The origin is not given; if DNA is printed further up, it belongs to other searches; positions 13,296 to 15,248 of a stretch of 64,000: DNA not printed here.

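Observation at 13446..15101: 551-aa protein with sensor-like N-domain, long coiled coil, and a C-terminal motif reminiscent of RelE/Gp49-type toxins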

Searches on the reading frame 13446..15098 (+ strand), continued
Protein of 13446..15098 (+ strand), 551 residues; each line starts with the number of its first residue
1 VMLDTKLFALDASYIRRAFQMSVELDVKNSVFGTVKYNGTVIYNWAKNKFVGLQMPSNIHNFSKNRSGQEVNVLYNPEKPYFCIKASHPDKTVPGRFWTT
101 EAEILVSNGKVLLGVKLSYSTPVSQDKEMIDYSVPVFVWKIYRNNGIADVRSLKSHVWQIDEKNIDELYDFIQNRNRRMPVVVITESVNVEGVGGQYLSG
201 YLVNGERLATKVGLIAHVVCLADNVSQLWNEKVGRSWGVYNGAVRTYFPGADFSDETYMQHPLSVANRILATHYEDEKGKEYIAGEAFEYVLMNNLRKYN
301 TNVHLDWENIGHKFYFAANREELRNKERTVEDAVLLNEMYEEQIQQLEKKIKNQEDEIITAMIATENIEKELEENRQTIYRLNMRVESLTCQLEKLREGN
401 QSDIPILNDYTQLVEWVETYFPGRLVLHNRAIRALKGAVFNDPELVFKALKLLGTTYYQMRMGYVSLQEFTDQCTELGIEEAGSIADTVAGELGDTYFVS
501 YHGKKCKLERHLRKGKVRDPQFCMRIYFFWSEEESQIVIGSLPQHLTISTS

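Call 35: fold_search(model_id=the predicted structure, library=pdb)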
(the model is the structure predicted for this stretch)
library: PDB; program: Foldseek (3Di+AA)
matches with E <= 10: 1293; with E <= 0.001: 0
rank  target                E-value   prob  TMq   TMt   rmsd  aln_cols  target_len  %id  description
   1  7qb6_A                1.8e-03  1.00  0.16  0.43   6.8       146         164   10  Crystal Structure of Medicago truncatula Nodulin 13 (MtN13) in complex with 3-carboxybenzophenone (released 2022-10-26)
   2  6v8s_J                2.3e-03  0.98  0.13  0.34   7.8       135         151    6  Crystal structure of Ara h 8.0201 (released 2020-12-16)
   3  6v8h_G                2.4e-03  0.98  0.13  0.35   7.6       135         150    7  Crystal structure of Ara h 8.0201 (released 2020-12-16)
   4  2ns9_B                2.5e-03  0.97  0.13  0.34   8.3       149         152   15  Crystal structure of protein APE2225 from Aeropyrum pernix K1, Pfam COXG (released 2006-11-14)
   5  5gwp_C                2.5e-03  0.92  0.13  0.30   7.8       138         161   11  Crystal structure of RCAR3:PP2C wild-type with (+)-ABA (released 2017-09-13)
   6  6v8l_A                2.7e-03  0.99  0.14  0.40   6.4       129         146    9  Crystal structure of Ara h 8.0201 (released 2020-12-16)
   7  4z3l_A                2.7e-03  0.97  0.13  0.34   7.7       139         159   10  CRYSTAL STRUCTURE OF BIRCH POLLEN ALLERGEN BET V 1 MUTANT G26L, D69I, P90L, K97I (released 2015-11-25)
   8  2flh_A                3.2e-03  0.97  0.13  0.38   7.3       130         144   15  Crystal structure of cytokinin-specific binding protein from mung bean in complex with cytokinin (released 2006-11-21)
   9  5zcg_D                3.3e-03  0.94  0.13  0.31   7.8       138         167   11  Crystal structure of OsPP2C50 S265L/I267V:OsPYL/RCAR3 with (+)-ABA (released 2019-03-06)
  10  8h0h_A                3.5e-03  1.00  0.14  0.42   6.2       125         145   12  Hypotethical protein from Mycobacterium tuberculsosis (released 2023-09-06)
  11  2flh_B                3.5e-03  0.95  0.13  0.34   7.9       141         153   11  Crystal structure of cytokinin-specific binding protein from mung bean in complex with cytokinin (released 2006-11-21)
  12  2flh_C                3.7e-03  0.95  0.13  0.34   8.0       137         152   11  Crystal structure of cytokinin-specific binding protein from mung bean in complex with cytokinin (released 2006-11-21)
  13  6v8h_A                3.7e-03  0.93  0.12  0.32   8.0       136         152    7  Crystal structure of Ara h 8.0201 (released 2020-12-16)
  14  2ns9_A                3.7e-03  0.89  0.12  0.30   8.6       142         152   12  Crystal structure of protein APE2225 from Aeropyrum pernix K1, Pfam COXG (released 2006-11-14)
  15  4c94_A                4.2e-03  0.97  0.14  0.35   7.3       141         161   10  Crystal Structure of the Strawberry Pathogenesis-Related 10 (PR-10) Fra a 3 protein in complex with Catechin (released 2013-10-16)
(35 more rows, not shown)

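Call 39: search_protein_representatives(alignment_id=A1)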
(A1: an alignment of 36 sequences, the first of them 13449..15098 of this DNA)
Query: 36 sequences, 548 profile positions. Proteins with E-value up to 0.001 (for the whole library): 6256; up to 1e-10: 4002; up to 1e-30: 1298. The best 150 are listed.
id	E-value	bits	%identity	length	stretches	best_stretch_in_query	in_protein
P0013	2.9e-264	894.2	-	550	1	3-548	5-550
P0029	3.4e-226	768.5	-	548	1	2-548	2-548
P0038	9.9e-202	687.8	-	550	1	2-548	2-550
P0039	5.4e-200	682.0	-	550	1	6-548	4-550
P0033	7.1e-197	671.8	-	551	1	4-548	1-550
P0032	6.9e-192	655.3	-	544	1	2-548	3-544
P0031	3.1e-189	646.5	-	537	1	6-548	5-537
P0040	3.4e-188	643.1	-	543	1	5-548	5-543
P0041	1.7e-186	637.5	-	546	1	4-548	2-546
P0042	2.0e-179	614.1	-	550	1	7-548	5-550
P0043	2.1e-177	607.5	-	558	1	7-548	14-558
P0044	3.3e-174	596.9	-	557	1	3-547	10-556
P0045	1.2e-169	581.9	-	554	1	3-547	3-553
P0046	5.7e-169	579.7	-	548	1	10-548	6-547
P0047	2.0e-167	574.5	-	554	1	9-548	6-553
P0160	2.6e-95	336.5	-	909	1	31-547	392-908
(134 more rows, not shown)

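Call 65: search_dna_similar(query=window:13449-15098:+, collection=phages, mode=protein, max_rows=10)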
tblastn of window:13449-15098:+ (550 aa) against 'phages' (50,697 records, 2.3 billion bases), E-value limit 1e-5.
No match.

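Call 66: search_dna_similar(query=window:13449-15098:+, collection=plasmids, mode=protein, max_rows=12)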
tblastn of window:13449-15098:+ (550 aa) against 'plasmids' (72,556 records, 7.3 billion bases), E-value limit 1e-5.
Records with a match: 26; places in all: 27; records where one place covers at least 80% of the query: 12.
Best place of each record, by identity: <60% 26.
By first word of the organism name: Klebsiella 9; Variovorax 4; Pseudomonas 3; Hydrogenophaga 2; Cupriavidus 2; Delftia 2; Acidovorax 1; Erythrobacter 1; Rhodanobacter 1; Burkholderia 1.
By predicted mobility (MOB-suite, as given by PLSDB): non-mobilizable 21; conjugative 4; mobilizable 1.
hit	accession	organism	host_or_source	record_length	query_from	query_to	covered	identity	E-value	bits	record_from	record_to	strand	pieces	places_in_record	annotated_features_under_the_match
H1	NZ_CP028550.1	Klebsiella variicola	Homo sapiens,Culture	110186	77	550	86%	23.1%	3e-8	64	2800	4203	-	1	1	hypothetical protein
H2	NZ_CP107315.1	Klebsiella pneumoniae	Homo sapiens,lavage fluid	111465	77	550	86%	23.1%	3e-8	64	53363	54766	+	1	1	hypothetical protein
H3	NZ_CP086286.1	Klebsiella pneumoniae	Homo sapiens,feces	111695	77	550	86%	23.1%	3e-8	64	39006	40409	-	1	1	hypothetical protein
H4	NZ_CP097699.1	Klebsiella pneumoniae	Homo sapiens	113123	77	550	86%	22.6%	5e-8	64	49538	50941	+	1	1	hypothetical protein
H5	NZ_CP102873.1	Klebsiella pneumoniae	animal,mixed culture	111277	77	550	86%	22.6%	8e-8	63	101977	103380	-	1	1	hypothetical protein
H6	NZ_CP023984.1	Klebsiella variicola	Homo sapiens,sputum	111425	77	550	86%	22.6%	8e-8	63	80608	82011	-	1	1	hypothetical protein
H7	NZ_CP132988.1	Klebsiella pneumoniae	Homo sapiens,blood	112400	77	550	86%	22.6%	8e-8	63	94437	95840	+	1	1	hypothetical protein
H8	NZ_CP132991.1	Klebsiella pneumoniae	Homo sapiens,Pus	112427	77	550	86%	22.6%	8e-8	63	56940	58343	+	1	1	hypothetical protein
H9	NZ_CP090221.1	Klebsiella pneumoniae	wastewater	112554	77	550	86%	22.6%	8e-8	63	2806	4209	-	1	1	hypothetical protein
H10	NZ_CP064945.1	Pseudomonas fulva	Homo sapiens,bile specimen,bile ...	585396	86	545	84%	21.2%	1e-6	59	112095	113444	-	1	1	hypothetical protein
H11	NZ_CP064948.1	Pseudomonas fulva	Homo sapiens,pleural fluid,pleural ...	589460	86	545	84%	21.2%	1e-6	59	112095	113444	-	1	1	hypothetical protein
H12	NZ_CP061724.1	Pseudomonas putida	a feces sample of migratory birds origin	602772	86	545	84%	21.2%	1e-6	59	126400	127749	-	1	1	hypothetical protein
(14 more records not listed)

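Call 67: get_annotated_region(hit=H1, flank=6000)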
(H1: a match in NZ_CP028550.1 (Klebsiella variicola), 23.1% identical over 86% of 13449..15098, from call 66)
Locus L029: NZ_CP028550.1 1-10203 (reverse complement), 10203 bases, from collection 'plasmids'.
description: Klebsiella variicola strain WCHKP19 plasmid p2_020019, complete sequence
organism: Klebsiella variicola (NCBI taxid 244366)
taxonomy: Bacteria; Pseudomonadota; Gammaproteobacteria; Enterobacterales; Enterobacteriaceae; Klebsiella; Klebsiella variicola
host: -; source: Homo sapiens,Culture; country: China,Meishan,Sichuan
typing (MOB-suite, as given by PLSDB): non-mobilizable; replicon IncFIB
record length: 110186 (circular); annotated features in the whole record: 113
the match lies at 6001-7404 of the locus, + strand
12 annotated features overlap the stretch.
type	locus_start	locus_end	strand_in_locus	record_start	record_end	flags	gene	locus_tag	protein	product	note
CDS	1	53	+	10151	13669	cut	dnaE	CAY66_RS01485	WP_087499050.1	DNA polymerase III subunit alpha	GO:0006260 - DNA replication [Evidence IEA]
CDS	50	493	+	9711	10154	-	-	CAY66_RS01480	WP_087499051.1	hypothetical protein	-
CDS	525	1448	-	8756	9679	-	-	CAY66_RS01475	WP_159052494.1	DUF4365 domain-containing protein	-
CDS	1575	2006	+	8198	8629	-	-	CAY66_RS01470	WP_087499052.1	hypothetical protein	-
CDS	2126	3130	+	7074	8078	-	-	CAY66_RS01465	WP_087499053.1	regulator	-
CDS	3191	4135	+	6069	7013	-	-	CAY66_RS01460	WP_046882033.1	5'-3' exonuclease H3TH domain-containing protein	-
CDS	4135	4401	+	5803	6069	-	-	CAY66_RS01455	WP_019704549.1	hypothetical protein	-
CDS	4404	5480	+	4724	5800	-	-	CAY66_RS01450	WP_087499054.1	recombinase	-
CDS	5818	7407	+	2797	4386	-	-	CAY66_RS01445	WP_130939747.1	hypothetical protein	-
CDS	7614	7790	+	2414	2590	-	-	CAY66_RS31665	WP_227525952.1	hypothetical protein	-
CDS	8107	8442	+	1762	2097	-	-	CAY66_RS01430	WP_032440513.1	hypothetical protein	-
CDS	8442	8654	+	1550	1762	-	-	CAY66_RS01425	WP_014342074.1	hypothetical protein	-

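Call 68: search_protein_families(library=padloc, proteins=[L029:5818-7404:+, L019:6001-7650:+, L005:6001-7662:+], max_evalue=0.001)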
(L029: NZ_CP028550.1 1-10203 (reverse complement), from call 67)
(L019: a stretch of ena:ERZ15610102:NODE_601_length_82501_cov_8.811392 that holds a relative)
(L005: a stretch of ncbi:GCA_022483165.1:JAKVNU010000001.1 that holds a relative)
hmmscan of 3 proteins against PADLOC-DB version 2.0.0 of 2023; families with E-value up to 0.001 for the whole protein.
L029:5818-7404:+ (529 aa): 7 families
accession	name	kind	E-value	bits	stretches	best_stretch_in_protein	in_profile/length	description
PDLC04161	HEC-07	-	3e-30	103.6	1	13-527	37-551/553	-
PDLC03912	NsnC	-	5.4e-13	47.5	1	460-527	251-313/316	-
PDLC04158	HEC-07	-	4.8e-12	43.2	1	20-525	38-522/526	-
PDLC04159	HEC-07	-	6.2e-10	36.4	1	32-245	44-258/531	-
PDLC03879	NsnC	-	2.2e-07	28.9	1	456-525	245-304/305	-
PDLC01819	CARF1--CARF_HEPN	-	0.00054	16.6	1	336-420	18-97/475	-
PDLC03914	NsnC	-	0.00076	16.9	0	459-526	250-314/314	-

L019:6001-7650:+ (550 aa): 4 families
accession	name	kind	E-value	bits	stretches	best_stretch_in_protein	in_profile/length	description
PDLC04161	HEC-07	-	2.8e-92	308.4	1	75-550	86-553/553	-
PDLC04159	HEC-07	-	4.4e-59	198.6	1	72-547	68-528/531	-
PDLC04160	HEC-07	-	2.9e-45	152.7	2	356-548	358-555/557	-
PDLC04158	HEC-07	-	2.1e-43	146.6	1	81-548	82-524/526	-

L005:6001-7662:+ (554 aa): 4 families
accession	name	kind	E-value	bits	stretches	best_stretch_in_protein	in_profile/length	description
PDLC04161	HEC-07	-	2.3e-97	325.2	1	75-553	84-552/553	-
PDLC04159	HEC-07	-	2.8e-60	202.5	1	27-552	21-529/531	-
PDLC04160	HEC-07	-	8.3e-44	148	1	88-548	108-551/557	-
PDLC04158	HEC-07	-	1e-37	127.9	1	16-548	12-520/526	-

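Call 72: search_protein_families(library=padloc, proteins=[L029:7180-7404:+, L005:7420-7662:+, L019:7408-7650:+], max_evalue=10)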
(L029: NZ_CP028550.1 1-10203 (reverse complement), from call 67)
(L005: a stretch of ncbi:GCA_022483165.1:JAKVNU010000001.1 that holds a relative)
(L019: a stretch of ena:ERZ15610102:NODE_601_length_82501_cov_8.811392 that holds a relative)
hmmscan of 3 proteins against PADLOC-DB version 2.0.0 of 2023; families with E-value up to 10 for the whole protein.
L029:7180-7404:+ (75 aa): 6 families
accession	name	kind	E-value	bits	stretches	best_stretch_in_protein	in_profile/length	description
PDLC03912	NsnC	-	1.6e-14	52.4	1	6-73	251-313/316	-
PDLC03879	NsnC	-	1.1e-08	33.2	1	5-71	248-304/305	-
PDLC04161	HEC-07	-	9e-07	26.1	1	22-73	500-551/553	-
PDLC03914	NsnC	-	1.7e-05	22.3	1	5-72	250-314/314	-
PDLC04159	HEC-07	-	0.00088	16.1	1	24-73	480-529/531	-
PDLC03882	NsnC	-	0.0013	16.4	1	5-73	255-317/321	-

L005:7420-7662:+ (81 aa): 4 families
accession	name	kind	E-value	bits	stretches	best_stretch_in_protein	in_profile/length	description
PDLC04161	HEC-07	-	1.1e-23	82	1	1-80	476-552/553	-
PDLC04159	HEC-07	-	4.6e-14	50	1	8-79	461-529/531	-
PDLC04160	HEC-07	-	4.3e-08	30.1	1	22-75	501-551/557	-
PDLC04158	HEC-07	-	1.5e-05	21.7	1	32-76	479-521/526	-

L019:7408-7650:+ (81 aa): 4 families
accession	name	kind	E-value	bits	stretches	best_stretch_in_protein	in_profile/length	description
PDLC04161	HEC-07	-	2.6e-26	90.6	1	2-81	474-553/553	-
PDLC04159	HEC-07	-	8.9e-17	59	1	12-78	462-528/531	-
PDLC04160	HEC-07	-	1.8e-13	47.8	1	13-79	489-555/557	-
PDLC04158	HEC-07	-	1.6e-08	31.5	1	26-79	471-524/526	-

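Call 76: search_dna_similar(query=L029:7180-7404:+, collection=plasmids, mode=protein, max_evalue=0.01, max_rows=40, rows=spread)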
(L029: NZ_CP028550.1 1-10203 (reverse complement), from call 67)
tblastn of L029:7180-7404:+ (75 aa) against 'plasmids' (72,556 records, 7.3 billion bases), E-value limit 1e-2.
Records with a match: 163; places in all: 172; records where one place covers at least 80% of the query: 155.
Best place of each record, by identity: >=99% 9; 60-80% 1; <60% 153.
By first word of the organism name: Pseudomonas 134; Klebsiella 9; Vibrio 8; Stutzerimonas 3; Bradyrhizobium 3; Delftia 2; Moellerella 1; Aliivibrio 1; Shewanella 1; Cupriavidus 1.
By predicted mobility (MOB-suite, as given by PLSDB): non-mobilizable 126; conjugative 30; mobilizable 7.
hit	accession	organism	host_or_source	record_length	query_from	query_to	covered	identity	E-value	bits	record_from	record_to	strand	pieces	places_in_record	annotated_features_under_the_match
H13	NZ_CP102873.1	Klebsiella pneumoniae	animal,mixed culture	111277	1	75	100%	100.0%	3e-44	157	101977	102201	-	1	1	hypothetical protein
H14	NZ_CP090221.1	Klebsiella pneumoniae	wastewater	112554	1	75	100%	100.0%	3e-44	157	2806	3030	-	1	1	hypothetical protein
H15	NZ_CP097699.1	Klebsiella pneumoniae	Homo sapiens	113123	1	75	100%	100.0%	3e-44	157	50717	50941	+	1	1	hypothetical protein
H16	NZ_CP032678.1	Pseudomonas sp. Leaf58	Arabidopsis,whole organism,phyllosphere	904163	2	75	99%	41.9%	7e-11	62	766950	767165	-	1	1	hypothetical protein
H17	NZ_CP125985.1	Pseudomonas rhodesiae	cell culture,brewery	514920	1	75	100%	40.0%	5e-7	52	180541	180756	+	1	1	hypothetical protein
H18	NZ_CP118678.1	Pseudomonas juntendi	chicken,feces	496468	2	70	92%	43.5%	4e-7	52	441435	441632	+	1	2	hypothetical protein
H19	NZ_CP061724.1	Pseudomonas putida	a feces sample of migratory birds origin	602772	2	70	92%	43.5%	7e-7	51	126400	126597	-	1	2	hypothetical protein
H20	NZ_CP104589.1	Pseudomonas aeruginosa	Homo sapiens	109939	3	75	97%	38.7%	2e-8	56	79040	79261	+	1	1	hypothetical protein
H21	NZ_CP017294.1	Pseudomonas aeruginosa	Homo sapiens,blood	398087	3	75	97%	37.8%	2e-3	42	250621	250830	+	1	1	hypothetical protein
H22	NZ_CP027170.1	Pseudomonas paraeruginosa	-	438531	2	75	99%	36.5%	3e-8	55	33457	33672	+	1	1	hypothetical protein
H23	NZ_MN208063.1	Pseudomonas aeruginosa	-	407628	2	75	99%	35.1%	6e-8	54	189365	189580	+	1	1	hypothetical protein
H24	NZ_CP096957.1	Pseudomonas aeruginosa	Homo sapiens,The catheter tip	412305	2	75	99%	35.1%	6e-8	54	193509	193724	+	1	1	hypothetical protein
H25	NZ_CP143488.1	Pseudomonas silesiensis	single cell,landfill for plastics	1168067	3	75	97%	35.6%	2e-8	56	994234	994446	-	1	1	record has no annotation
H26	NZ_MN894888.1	Pseudomonas aeruginosa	-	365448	2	75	99%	34.7%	2e-7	52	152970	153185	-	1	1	hypothetical protein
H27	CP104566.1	Pseudomonas aeruginosa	Homo sapiens,ear swabs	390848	2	75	99%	34.7%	2e-7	52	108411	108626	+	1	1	hypothetical protein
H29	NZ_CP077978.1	Pseudomonas aeruginosa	Homo sapiens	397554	2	75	99%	34.7%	2e-7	52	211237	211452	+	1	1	hypothetical protein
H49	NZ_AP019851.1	Vibrio alfacsensis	-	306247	2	74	97%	30.1%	4e-5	46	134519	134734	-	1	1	hypothetical protein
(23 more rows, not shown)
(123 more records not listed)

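Call 77: get_annotated_region(hit=H29, flank=6000)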
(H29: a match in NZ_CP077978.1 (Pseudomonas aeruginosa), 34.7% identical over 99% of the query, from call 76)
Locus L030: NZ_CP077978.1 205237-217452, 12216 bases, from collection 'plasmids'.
description: Pseudomonas aeruginosa strain ZPPH29 plasmid pZPPH29-KPC, complete sequence
organism: Pseudomonas aeruginosa (NCBI taxid 287)
taxonomy: Bacteria; Pseudomonadota; Gammaproteobacteria; Pseudomonadales; Pseudomonadaceae; Pseudomonas; Pseudomonas aeruginosa
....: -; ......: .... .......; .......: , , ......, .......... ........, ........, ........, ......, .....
typing (MOB-suite, as given by PLSDB): non-mobilizable; replicon IncU,rep_cluster_1115; mating-pair formation MPF_I
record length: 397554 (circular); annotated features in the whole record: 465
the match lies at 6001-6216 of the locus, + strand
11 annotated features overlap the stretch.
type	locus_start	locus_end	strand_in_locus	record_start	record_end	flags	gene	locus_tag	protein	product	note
CDS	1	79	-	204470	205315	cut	-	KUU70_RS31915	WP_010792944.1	alpha/beta hydrolase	-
CDS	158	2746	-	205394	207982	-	-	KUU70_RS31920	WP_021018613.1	autotransporter outer membrane beta-barrel domain-containing protein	-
CDS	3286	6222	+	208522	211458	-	-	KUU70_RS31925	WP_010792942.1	hypothetical protein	-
CDS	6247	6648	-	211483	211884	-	-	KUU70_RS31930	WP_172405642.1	hypothetical protein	-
CDS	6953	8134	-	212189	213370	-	umuC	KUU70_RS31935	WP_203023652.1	translesion error-prone DNA polymerase V subunit UmuC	GO:0006281 - DNA repair [Evidence IEA]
CDS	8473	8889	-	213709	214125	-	-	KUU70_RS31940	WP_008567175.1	hypothetical protein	-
CDS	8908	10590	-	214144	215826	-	merA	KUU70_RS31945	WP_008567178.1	mercury(II) reductase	-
CDS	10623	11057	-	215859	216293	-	merC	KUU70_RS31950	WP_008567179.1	organomercurial transporter MerC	-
CDS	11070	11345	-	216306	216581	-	merP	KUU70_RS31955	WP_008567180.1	mercury resistance system periplasmic binding protein MerP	-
CDS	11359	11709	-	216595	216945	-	merT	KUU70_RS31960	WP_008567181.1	mercuric ion transporter MerT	-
CDS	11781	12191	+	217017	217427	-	merR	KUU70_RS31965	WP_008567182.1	Hg(II)-responsive transcriptional regulator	-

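Call 78: search_protein_families(library=padloc, proteins=[L030:3286-6219:+, P0160], max_evalue=0.01)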
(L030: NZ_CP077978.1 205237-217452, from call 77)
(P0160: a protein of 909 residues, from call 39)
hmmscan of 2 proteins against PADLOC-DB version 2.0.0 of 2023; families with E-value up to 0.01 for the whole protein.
L030:3286-6219:+ (978 aa): 4 families
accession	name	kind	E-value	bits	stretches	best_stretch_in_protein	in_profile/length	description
PDLC03912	NsnC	-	2.7e-09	35.3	1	905-976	246-314/316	-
PDLC04161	HEC-07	-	5e-09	33.6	1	772-973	341-549/553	-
PDLC04133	mad1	-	1.6e-05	23.1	0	38-68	4-34/60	mads_1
PDLC03914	NsnC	-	0.00018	19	1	877-974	215-314/314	-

P0160 (909 aa): 4 families
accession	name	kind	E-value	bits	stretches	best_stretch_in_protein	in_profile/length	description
PDLC04161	HEC-07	-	9e-176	584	1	366-909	12-553/553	-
PDLC04159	HEC-07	-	1.3e-77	259.8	1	392-908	29-530/531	-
PDLC04160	HEC-07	-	4.8e-66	221.4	1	379-905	39-553/557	-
PDLC04158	HEC-07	-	1.5e-47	160.3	1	373-906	14-523/526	-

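Call 79: search_protein_families(library=pfam, proteins=[L030:3286-6219:+, P0160], max_evalue=0.01)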
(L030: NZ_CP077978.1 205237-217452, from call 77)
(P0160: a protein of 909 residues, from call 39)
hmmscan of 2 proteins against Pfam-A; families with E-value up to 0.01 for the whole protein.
L030:3286-6219:+ (978 aa): 3 families
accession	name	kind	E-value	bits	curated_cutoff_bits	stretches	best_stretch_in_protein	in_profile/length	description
PF00376.29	MerR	-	0.00096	19.4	28.2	0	43-61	3-21/38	MerR family regulatory protein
PF12728.13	HTH_17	-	0.0022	18.7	27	0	43-66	5-28/51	Helix-turn-helix domain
PF02042.20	RWP-RK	-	0.0034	17.7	29.3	0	38-65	11-38/49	RWP-RK domain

P0160 (909 aa): 0 families
